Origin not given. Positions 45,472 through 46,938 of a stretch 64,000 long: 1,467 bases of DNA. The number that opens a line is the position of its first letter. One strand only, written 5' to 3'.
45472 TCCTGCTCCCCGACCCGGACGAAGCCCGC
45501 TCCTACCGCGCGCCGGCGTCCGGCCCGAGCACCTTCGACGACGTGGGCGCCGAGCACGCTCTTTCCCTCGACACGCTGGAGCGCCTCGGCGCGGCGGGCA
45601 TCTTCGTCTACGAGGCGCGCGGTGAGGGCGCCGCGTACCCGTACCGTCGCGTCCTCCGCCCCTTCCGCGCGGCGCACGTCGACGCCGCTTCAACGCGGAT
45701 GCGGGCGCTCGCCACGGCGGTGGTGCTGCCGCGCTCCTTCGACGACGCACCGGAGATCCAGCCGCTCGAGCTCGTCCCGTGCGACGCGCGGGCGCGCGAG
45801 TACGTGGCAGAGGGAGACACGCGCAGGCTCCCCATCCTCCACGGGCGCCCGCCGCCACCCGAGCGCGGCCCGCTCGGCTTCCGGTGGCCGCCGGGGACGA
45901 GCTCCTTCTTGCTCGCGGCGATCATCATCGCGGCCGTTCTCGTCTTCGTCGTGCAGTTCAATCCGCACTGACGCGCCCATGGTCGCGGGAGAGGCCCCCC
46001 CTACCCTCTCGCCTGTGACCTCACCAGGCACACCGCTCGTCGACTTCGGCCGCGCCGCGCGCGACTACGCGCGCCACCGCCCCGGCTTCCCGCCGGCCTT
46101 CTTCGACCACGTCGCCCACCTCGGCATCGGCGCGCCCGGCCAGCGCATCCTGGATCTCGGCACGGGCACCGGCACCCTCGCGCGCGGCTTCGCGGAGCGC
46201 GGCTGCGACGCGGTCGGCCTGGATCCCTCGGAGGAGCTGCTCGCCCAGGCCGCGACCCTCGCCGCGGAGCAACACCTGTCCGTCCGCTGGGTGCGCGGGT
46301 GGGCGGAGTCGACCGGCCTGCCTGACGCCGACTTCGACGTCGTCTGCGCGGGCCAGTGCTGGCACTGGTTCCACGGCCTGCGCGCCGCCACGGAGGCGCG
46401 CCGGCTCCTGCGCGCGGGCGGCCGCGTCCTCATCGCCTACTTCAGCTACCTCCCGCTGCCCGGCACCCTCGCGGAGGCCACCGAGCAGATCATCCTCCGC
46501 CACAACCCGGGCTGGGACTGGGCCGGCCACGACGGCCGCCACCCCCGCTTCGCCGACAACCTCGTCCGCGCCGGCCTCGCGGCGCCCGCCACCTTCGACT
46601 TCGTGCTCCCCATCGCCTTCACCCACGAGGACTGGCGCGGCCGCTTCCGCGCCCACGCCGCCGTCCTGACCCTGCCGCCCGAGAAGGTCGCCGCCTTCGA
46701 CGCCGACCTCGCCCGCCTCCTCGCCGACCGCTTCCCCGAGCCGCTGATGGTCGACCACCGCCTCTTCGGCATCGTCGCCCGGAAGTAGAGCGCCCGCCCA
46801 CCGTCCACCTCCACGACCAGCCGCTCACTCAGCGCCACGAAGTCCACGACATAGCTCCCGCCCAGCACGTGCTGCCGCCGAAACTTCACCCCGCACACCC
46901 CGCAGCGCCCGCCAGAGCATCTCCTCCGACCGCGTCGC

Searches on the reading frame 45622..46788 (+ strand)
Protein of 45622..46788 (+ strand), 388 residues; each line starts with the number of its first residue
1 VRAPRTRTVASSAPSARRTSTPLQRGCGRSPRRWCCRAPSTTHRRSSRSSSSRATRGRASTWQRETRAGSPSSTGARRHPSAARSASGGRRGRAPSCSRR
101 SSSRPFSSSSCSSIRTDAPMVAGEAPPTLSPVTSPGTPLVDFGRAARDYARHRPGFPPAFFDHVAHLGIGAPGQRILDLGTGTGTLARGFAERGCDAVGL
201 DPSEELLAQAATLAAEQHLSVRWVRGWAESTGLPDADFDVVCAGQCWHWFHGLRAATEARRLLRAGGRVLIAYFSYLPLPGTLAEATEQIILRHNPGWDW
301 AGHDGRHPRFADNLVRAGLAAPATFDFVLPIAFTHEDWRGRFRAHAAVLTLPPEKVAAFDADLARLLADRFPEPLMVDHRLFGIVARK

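Call 8: search_protein_families(library=pfam, max_evalue=0.01, proteins=[window:45622-46788:+])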
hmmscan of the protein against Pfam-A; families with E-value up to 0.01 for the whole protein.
window:45622-46788:+ (388 aa): 7 families
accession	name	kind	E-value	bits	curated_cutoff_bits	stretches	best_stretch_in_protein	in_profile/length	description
PF08241.18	Methyltransf_11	-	4.5e-19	69.3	21.2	1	177-271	1-95/95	Methyltransferase domain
PF13649.12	Methyltransf_25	-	1.9e-18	67.3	27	1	176-267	1-97/97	Methyltransferase domain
PF13489.12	Methyltransf_23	-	1.3e-12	48.2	27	1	165-310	14-144/164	Methyltransferase domain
PF08242.18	Methyltransf_12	-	5.5e-12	46.7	30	1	177-269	1-98/98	Methyltransferase domain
PF13847.12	Methyltransf_31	-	1.3e-10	41.6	27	1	173-282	4-114/145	Methyltransferase domain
PF01209.24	Ubie_methyltran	-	3.5e-06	27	20.1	1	169-278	44-158/233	ubiE/COQ5 methyltransferase family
PF07021.18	MetW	-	0.0033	17.5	21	1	171-273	12-109/193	Methionine biosynthesis protein MetW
